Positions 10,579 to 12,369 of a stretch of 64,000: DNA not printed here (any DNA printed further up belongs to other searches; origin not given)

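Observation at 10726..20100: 3124-aa cysteine-rich modular surface protein, the largest gene in the window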

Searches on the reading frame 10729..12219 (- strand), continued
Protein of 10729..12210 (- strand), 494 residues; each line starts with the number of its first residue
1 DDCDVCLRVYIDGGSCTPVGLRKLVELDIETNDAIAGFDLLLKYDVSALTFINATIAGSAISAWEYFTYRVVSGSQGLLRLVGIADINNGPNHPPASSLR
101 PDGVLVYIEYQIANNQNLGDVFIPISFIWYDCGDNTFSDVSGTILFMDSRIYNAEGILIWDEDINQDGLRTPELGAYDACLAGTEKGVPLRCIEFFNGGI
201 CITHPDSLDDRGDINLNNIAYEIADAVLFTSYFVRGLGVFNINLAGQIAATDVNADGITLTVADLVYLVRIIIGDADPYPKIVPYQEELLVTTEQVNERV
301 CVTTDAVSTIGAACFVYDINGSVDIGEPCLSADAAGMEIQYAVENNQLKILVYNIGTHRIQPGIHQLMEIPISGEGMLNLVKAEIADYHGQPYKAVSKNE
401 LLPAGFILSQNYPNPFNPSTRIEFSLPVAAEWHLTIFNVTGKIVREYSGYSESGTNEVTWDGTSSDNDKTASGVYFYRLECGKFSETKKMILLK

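Call 56: find_homologous_proteins(query=window:11005-12210:-, max_evalue=0.001)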
Query seq(402 aa) (402 aa): 677 proteins with E <= 0.001 among 6280 candidates; the best 120 are listed.
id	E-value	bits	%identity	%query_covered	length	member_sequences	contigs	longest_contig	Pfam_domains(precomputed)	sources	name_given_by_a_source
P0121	5.9e-197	673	72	100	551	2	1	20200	PF13585.13,PF18962.8,PF13860.13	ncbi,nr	ncbi:MAG: T9SS type A sorting domain-containing protein, partial [candidate division Zixibacteria ba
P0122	1.7e-147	510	56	100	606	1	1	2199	PF18962.8,PF13860.13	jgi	-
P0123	4.5e-144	499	54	100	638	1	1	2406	PF18962.8,PF13860.13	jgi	jgi:hypothetical protein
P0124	4.1e-143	495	53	100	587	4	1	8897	PF13585.13,PF18962.8,PF13860.13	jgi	jgi:hypothetical protein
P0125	2.5e-141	490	59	94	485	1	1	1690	PF18962.8,PF13860.13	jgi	jgi:hypothetical protein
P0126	8.0e-140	485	54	100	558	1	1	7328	PF18962.8,PF13860.13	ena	-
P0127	1.5e-135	470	52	99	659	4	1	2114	PF13585.13,PF18962.8,PF13860.13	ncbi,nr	ncbi:MAG TPA: T9SS type A sorting domain-containing protein, partial [candidate division Zixibacteri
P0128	6.6e-134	465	53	99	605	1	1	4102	PF18962.8,PF13860.13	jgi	jgi:hypothetical protein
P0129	6.4e-123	429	50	99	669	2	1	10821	PF18962.8,PF13860.13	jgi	jgi:hypothetical protein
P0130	3.2e-119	417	50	98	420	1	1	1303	-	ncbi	ncbi:MAG: hypothetical protein ACREBV_08920, partial [Candidatus Zixiibacteriota bacterium]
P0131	2.9e-117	410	48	97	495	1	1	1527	PF18962.8,PF13860.13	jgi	jgi:hypothetical protein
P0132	3.2e-110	387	47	100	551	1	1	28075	PF00963.25,PF18962.8,PF13860.13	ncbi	ncbi:MAG: FlgD immunoglobulin-like domain containing protein, partial [Candidatus Zixiibacteriota ba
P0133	6.0e-108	380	49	88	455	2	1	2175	PF18962.8,PF13860.13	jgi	jgi:hypothetical protein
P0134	6.8e-107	376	58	71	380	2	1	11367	PF13585.13,PF18962.8,PF13860.13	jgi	-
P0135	1.2e-104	369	47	97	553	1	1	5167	PF18962.8,PF13860.13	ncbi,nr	ncbi:MAG: T9SS type A sorting domain-containing protein, partial [candidate division Zixibacteria ba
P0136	4.9e-104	367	53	81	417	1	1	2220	PF18962.8,PF13860.13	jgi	jgi:hypothetical protein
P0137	2.1e-95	338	45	93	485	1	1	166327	PF13585.13,PF18962.8,PF13860.13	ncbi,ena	-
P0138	2.0e-93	332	55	69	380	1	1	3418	PF18962.8,PF13860.13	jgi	jgi:hypothetical protein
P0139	1.3e-91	326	45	89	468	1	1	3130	PF18962.8,PF13860.13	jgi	jgi:hypothetical protein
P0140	3.4e-90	321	48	84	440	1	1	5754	PF18962.8,PF13860.13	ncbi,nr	ncbi:MAG: FlgD immunoglobulin-like domain containing protein, partial [candidate division Zixibacter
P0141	2.2e-88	315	42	97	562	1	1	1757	PF18962.8,PF13860.13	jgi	jgi:hypothetical protein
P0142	2.7e-88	315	43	98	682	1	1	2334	PF18962.8,PF13860.13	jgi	jgi:hypothetical protein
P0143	2.0e-87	312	45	89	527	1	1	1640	PF13585.13,PF18962.8,PF13860.13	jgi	jgi:hypothetical protein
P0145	2.1e-87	312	45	91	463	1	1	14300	PF18962.8,PF13860.13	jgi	jgi:hypothetical protein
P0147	2.6e-83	298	41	99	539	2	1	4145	PF13585.13,PF18962.8,PF13860.13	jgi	jgi:hypothetical protein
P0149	1.5e-81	293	44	90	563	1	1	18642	PF18962.8,PF13860.13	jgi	jgi:hypothetical protein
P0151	1.3e-80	290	44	89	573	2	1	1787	PF13585.13,PF18962.8,PF13860.13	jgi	jgi:hypothetical protein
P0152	7.8e-80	287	41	99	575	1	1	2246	PF13585.13,PF18962.8,PF13860.13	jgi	jgi:hypothetical protein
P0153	9.6e-80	287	42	89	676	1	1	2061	PF18962.8,PF13860.13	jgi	jgi:hypothetical protein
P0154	3.1e-79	285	44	89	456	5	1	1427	PF18962.8,PF13860.13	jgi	jgi:hypothetical protein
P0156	1.1e-78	283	42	89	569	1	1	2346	PF18962.8,PF13860.13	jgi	jgi:hypothetical protein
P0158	1.1e-77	280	43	91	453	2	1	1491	PF13585.13,PF18962.8,PF13860.13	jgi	jgi:hypothetical protein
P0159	2.7e-77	279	42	89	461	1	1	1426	PF18962.8,PF13860.13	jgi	jgi:hypothetical protein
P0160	7.4e-77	277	41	89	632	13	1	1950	PF18962.8,PF13860.13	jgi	jgi:hypothetical protein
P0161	7.4e-77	277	43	92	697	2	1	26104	PF13585.13,PF18962.8,PF13860.13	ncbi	-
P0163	1.4e-76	276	40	89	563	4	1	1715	PF18962.8,PF13860.13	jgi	jgi:hypothetical protein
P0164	2.0e-76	276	40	92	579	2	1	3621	PF18962.8,PF13860.13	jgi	jgi:hypothetical protein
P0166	4.1e-76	275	44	89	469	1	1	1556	PF13585.13,PF18962.8,PF13860.13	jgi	jgi:hypothetical protein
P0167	8.8e-76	274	43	91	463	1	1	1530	PF13585.13,PF18962.8,PF13860.13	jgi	jgi:hypothetical protein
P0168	2.3e-75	272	43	89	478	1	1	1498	PF18962.8,PF13860.13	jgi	jgi:hypothetical protein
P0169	6.8e-75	271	39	91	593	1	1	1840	PF18962.8,PF13860.13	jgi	jgi:hypothetical protein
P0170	9.8e-75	270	39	91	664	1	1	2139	PF18962.8,PF13860.13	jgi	jgi:hypothetical protein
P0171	1.2e-74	270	40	93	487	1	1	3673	PF18962.8,PF13860.13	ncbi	ncbi:MAG: FlgD immunoglobulin-like domain containing protein, partial [bacterium]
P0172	1.4e-74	270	39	89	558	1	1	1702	PF18962.8,PF13860.13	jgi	jgi:hypothetical protein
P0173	2.4e-74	269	42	85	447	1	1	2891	PF18962.8,PF13860.13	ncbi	ncbi:MAG: T9SS type A sorting domain-containing protein, partial [Candidatus Zixiibacteriota bacteri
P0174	2.6e-74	269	39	89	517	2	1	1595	PF13585.13,PF18962.8,PF13860.13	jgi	jgi:hypothetical protein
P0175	2.9e-74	269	40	92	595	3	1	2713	PF18962.8,PF13860.13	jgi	jgi:hypothetical protein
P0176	2.9e-74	269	43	89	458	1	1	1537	PF13585.13,PF18962.8,PF13860.13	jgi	jgi:hypothetical protein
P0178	4.6e-74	268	43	90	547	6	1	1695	PF18962.8,PF13860.13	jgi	jgi:hypothetical protein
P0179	9.5e-74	267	37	49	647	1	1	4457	PF00404.25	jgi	-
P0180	1.0e-73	267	44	76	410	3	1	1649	PF18962.8,PF13860.13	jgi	-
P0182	2.7e-73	265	42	89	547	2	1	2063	PF18962.8,PF13860.13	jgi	jgi:hypothetical protein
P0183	3.4e-73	265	42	92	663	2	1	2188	PF18962.8,PF13860.13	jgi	jgi:hypothetical protein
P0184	5.2e-73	265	42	89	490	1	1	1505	PF18962.8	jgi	jgi:hypothetical protein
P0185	8.7e-73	264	39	91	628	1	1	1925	PF18962.8,PF13860.13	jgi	jgi:hypothetical protein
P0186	1.4e-72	263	43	89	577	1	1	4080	PF13585.13,PF18962.8,PF13860.13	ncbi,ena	-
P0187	1.5e-72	263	39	98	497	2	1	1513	PF13585.13,PF18962.8,PF13860.13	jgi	jgi:hypothetical protein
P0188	7.4e-72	261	41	94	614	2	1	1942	PF13585.13,PF18962.8,PF13860.13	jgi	jgi:hypothetical protein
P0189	1.3e-71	260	41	97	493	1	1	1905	PF13585.13,PF18962.8,PF13860.13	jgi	jgi:hypothetical protein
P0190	1.5e-71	260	40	93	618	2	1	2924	PF18962.8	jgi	jgi:hypothetical protein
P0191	1.8e-71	259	51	60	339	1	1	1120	PF13585.13,PF18962.8,PF13860.13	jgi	jgi:hypothetical protein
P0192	1.8e-71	259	44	89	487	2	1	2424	PF18962.8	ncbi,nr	ncbi:MAG: T9SS type A sorting domain-containing protein [candidate division Zixibacteria bacterium]|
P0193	3.2e-71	259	38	79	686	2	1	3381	PF00963.25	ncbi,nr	ncbi:MAG: hypothetical protein KAW46_10140 [candidate division Zixibacteria bacterium]|nr:hypothetic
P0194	3.6e-71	258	38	89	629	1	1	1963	PF18962.8,PF13860.13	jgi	jgi:hypothetical protein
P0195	6.0e-71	258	41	92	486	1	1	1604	PF13585.13,PF18962.8,PF13860.13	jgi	jgi:hypothetical protein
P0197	1.6e-70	256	44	80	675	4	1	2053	PF18962.8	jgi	jgi:hypothetical protein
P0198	2.1e-70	256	41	97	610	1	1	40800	PF18962.8,PF13860.13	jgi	jgi:hypothetical protein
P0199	2.5e-70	256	39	93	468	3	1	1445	PF18962.8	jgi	jgi:hypothetical protein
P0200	3.1e-70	255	51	60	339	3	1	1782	PF13585.13,PF18962.8,PF13860.13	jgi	jgi:hypothetical protein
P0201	4.2e-70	255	42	88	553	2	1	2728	PF18962.8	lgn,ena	-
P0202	4.5e-70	255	39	91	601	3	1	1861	PF18962.8,PF13860.13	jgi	jgi:hypothetical protein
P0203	6.3e-70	254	42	92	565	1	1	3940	PF18962.8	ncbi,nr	ncbi:MAG: T9SS type A sorting domain-containing protein, partial [candidate division Zixibacteria ba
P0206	4.2e-69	252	40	83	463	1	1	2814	PF18962.8,PF13860.13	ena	-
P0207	8.9e-69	251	42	92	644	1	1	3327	PF18962.8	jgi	jgi:hypothetical protein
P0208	1.0e-68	250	39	92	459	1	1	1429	PF18962.8,PF13860.13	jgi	jgi:hypothetical protein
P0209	5.1e-68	248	53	53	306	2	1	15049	PF18962.8,PF13860.13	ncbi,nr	ncbi:MAG: T9SS type A sorting domain-containing protein, partial [candidate division Zixibacteria ba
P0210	9.8e-68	247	44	77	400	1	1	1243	PF18962.8,PF13860.13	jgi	jgi:hypothetical protein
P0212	2.1e-67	246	40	89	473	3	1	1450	PF18962.8,PF13860.13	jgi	jgi:hypothetical protein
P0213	2.2e-67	246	42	90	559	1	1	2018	PF18962.8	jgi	jgi:hypothetical protein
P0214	2.6e-67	246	42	90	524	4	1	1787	PF18962.8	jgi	jgi:hypothetical protein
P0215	3.2e-67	245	41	77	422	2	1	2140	PF18962.8,PF13860.13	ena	-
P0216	3.2e-67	245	39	91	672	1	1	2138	PF13585.13,PF18962.8,PF13860.13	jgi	jgi:hypothetical protein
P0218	3.7e-67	245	39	64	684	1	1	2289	PF00963.25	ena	-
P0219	5.4e-67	245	42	90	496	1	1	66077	PF18962.8,PF13860.13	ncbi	-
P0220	5.9e-67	245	41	89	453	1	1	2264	PF18962.8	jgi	jgi:hypothetical protein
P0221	7.8e-67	244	35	94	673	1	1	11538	PF00963.25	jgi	-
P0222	1.3e-66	243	40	89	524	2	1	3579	PF18962.8,PF13860.13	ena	-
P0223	1.9e-66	243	42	82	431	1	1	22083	PF18962.8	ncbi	-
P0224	2.1e-66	243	40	91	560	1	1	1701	PF18962.8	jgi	jgi:hypothetical protein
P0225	2.3e-66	243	42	82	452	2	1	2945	PF18962.8,PF13860.13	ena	-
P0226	2.7e-66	242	41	78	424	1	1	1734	PF13585.13,PF18962.8,PF13860.13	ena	-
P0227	3.3e-66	242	40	94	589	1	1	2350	PF13585.13,PF18962.8,PF13860.13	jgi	jgi:hypothetical protein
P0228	3.6e-66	242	39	92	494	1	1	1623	PF18962.8,PF13860.13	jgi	jgi:hypothetical protein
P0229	4.0e-66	242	43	89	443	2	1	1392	PF18962.8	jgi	jgi:hypothetical protein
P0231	4.4e-66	242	39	96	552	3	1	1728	PF18962.8,PF13860.13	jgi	jgi:hypothetical protein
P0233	5.8e-66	241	40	90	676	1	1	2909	PF18962.8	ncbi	ncbi:MAG: hypothetical protein DRP51_10185, partial [Candidatus Zixiibacteriota bacterium]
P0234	7.5e-66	241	40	90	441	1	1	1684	PF18962.8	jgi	jgi:hypothetical protein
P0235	7.5e-66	241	38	98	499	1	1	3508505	PF18962.8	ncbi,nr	ncbi:hypothetical protein TRIP_C80001 [Candidatus Zixiibacteriota bacterium]|nr:hypothetical protein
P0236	1.1e-65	240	44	80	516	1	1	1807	PF18962.8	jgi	-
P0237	1.9e-65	240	39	94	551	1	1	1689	PF13585.13,PF00963.25,PF13860.13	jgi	jgi:hypothetical protein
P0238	3.7e-65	239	40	78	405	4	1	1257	PF18962.8,PF13860.13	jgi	jgi:hypothetical protein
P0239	3.9e-65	239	41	96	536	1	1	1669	PF18962.8,PF13860.13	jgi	jgi:hypothetical protein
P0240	4.0e-65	239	37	96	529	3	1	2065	PF13585.13,PF18962.8,PF13860.13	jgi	-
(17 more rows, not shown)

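Call 58: find_encoding_contigs(protein=P0219, flank=10000, max_places=2)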
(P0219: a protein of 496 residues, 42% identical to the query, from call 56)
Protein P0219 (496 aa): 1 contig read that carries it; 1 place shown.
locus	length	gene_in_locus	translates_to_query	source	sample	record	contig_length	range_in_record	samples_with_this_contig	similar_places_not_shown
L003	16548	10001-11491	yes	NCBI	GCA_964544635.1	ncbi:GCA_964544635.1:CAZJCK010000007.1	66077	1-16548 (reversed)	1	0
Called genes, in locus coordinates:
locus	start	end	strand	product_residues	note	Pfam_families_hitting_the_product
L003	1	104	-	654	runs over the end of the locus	PF02518:HATPase_c, PF00204:DNA_gyraseB, PF01751:Toprim, PF00986:DNA_gyraseB_C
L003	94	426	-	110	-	PF05258:DciA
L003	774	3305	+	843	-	-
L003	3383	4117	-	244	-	PF10988:DUF2807, PF13349:DUF4097 (weak)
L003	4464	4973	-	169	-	-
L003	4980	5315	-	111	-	-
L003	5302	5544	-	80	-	-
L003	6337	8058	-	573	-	PF00404:Dockerin_1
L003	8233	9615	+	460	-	PF05496:RuvB_N, PF13173:AAA_14 (weak), PF00004:AAA, PF16193:AAA_assoc_2, PF12002:MgsA_C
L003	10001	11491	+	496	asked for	PF13860:FlgD_ig (faint), PF18962:Por_Secre_tail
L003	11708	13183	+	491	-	PF13860:FlgD_ig (faint), PF18962:Por_Secre_tail (weak)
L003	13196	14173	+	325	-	-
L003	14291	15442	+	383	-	PF02412:TSP_3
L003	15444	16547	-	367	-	?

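Call 59: find_encoding_contigs(protein=P0235, flank=10000, max_places=2)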
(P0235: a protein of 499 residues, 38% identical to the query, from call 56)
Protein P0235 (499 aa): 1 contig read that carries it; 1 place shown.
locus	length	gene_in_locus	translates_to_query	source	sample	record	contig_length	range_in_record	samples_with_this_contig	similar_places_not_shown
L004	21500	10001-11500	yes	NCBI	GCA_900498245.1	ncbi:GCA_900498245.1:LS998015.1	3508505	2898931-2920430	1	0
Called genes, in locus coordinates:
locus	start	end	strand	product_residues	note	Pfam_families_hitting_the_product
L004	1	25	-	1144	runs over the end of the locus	PF02811:PHP, PF07733:DNA_pol3_alpha, PF17657:DNA_pol3_finger, PF14579:HHH_6, PF01336:tRNA_anti-codon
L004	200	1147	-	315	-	PF01112:Asparaginase_2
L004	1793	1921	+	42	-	-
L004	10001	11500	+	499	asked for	PF18962:Por_Secre_tail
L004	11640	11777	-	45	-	-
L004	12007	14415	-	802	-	PF00069:Pkinase, PF07714:PK_Tyr_Ser-Thr, PF03109:ABC1 (weak), PF14559:TPR_19 (faint), PF13181:TPR_8 (faint), PF00515:TPR_1 (faint), PF07719:TPR_2 (faint), PF13414:TPR_11, +7 more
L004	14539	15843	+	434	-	PF01590:GAF, PF13185:GAF_2, PF13492:GAF_3 (weak), PF07228:SpoIIE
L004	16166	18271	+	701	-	PF00404:Dockerin_1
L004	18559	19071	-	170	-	-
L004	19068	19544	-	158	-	PF00383:dCMP_cyt_deam_1, PF14437:MafB19-deam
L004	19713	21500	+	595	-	PF00375:SDF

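Call 65: find_related_loci(query=A2, collection=genome_contigs, flank=10000)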
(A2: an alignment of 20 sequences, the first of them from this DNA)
Query A2 (497 aa) in genome_contigs; peptide patterns used: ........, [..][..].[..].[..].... (x = any residue, [..] = any of these).
600 stretches matched a pattern (row limit reached: there are more); 591 encode a relative of the query (tblastn E <= 1e-3); the best 80 are kept; 80 distinct loci.
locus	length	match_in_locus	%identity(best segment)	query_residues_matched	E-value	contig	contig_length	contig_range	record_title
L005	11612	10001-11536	49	3-497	5e-158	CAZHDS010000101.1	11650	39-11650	MAG TPA_asm: uncultured Ignavibacteriales bacterium isolate binchicken_co86_98 genome assembly, contig: NODE_1958_length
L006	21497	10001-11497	44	5-497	2e-130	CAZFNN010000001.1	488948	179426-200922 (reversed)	MAG TPA_asm: uncultured Ignavibacteria bacterium isolate SRP323723_co1_126 genome assembly, contig: NODE_3_length_488948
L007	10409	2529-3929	45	35-497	7e-119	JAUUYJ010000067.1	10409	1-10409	MAG: Candidatus Zixiibacteriota bacterium isolate CSMAG_164 CSMAG_164_k127_5307160_length_10409_cov_16.6530, whole genom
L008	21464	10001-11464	40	3-497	4e-100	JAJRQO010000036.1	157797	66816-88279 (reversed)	MAG: Candidatus Zixiibacteriota bacterium isolate Dive100_bin10.64 k141_990413, whole genome shotgun sequence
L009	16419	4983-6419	40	6-497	1e-92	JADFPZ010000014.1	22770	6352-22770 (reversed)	MAG: Candidatus Zixiibacteriota bacterium isolate B77T1B8 B77T1B8_NODE3663, whole genome shotgun sequence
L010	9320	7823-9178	40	23-497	5e-90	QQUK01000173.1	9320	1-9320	MAG: Calditrichaeota bacterium isolate CLD4 1634, whole genome shotgun sequence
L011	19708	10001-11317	35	35-494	1e-59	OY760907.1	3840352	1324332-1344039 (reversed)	MAG: uncultured candidate division Zixibacteria bacterium isolate 2d357583-1faf-4436-89ad-6f0e4817d39a genome assembly,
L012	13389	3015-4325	29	19-497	3e-35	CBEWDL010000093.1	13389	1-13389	MAG TPA_asm: uncultured bacterium isolate SRR12059192_binner23_Refined_3 genome assembly, contig: ERZ26875191.105, whole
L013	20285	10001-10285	54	394-497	2e-24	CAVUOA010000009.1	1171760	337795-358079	MAG: Ignavibacteriota bacterium isolate MFD02416.bin.2.75 genome assembly, contig: contig_19946, whole genome shotgun se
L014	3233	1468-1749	54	405-497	1e-24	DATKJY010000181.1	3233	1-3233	MAG TPA_asm: Candidatus Acidoferrum sp. isolate SMAG_U14643 k141_1098694, whole genome shotgun sequence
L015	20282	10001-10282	52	399-497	3e-24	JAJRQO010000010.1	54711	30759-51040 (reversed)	MAG: Candidatus Zixiibacteriota bacterium isolate Dive100_bin10.64 k141_316330, whole genome shotgun sequence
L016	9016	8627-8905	50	401-497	4e-23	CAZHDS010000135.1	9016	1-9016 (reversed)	MAG TPA_asm: uncultured Ignavibacteriales bacterium isolate binchicken_co86_98 genome assembly, contig: NODE_3225_length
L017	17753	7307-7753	38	365-497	4e-23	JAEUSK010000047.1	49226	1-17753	MAG: bacterium isolate new MAG-301 k141_1546051, whole genome shotgun sequence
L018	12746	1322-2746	48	401-497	7e-25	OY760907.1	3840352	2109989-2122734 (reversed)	MAG: uncultured candidate division Zixibacteria bacterium isolate 2d357583-1faf-4436-89ad-6f0e4817d39a genome assembly,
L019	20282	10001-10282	47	405-497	8e-23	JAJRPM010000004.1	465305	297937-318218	MAG: Candidatus Zixiibacteriota bacterium isolate Dive100_bin1.56 k141_217959, whole genome shotgun sequence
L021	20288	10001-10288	49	399-493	1e-22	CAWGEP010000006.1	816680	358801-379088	MAG: uncultured bacterium isolate MFD01872.bin.1.291 genome assembly, contig: contig_84189, whole genome shotgun sequenc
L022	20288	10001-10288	43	398-497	1e-22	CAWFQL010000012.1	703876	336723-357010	MAG: uncultured candidate division Zixibacteria bacterium isolate MFD05942.bin.1.318 genome assembly, contig: contig_391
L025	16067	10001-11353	42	33-497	3e-111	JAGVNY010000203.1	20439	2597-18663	MAG: Candidatus Zixiibacteriota bacterium isolate DeMMO3_21 c_000000005270, whole genome shotgun sequence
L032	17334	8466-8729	50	411-497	6e-21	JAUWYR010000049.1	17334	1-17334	MAG: Candidatus Zixiibacteriota bacterium isolate CSMAG_2715 CSMAG_2715_k141_1036942_length_17334_cov_11.9859, whole gen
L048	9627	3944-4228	48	404-497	4e-20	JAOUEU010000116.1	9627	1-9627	MAG: Candidatus Zixiibacteriota bacterium isolate 4_1_July_SF_Bin17 4_1_July_SF_Bin17_scaffold_3553_c1, whole genome sho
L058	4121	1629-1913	46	404-497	1e-19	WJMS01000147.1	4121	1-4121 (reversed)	MAG: candidate division GN15 bacterium isolate Bin_052 k141_1517441, whole genome shotgun sequence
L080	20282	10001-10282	46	405-497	3e-19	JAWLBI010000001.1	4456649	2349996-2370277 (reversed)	MAG: Candidatus Zixiibacteriota bacterium isolate AC1.147 AC1.147.fa-1, whole genome shotgun sequence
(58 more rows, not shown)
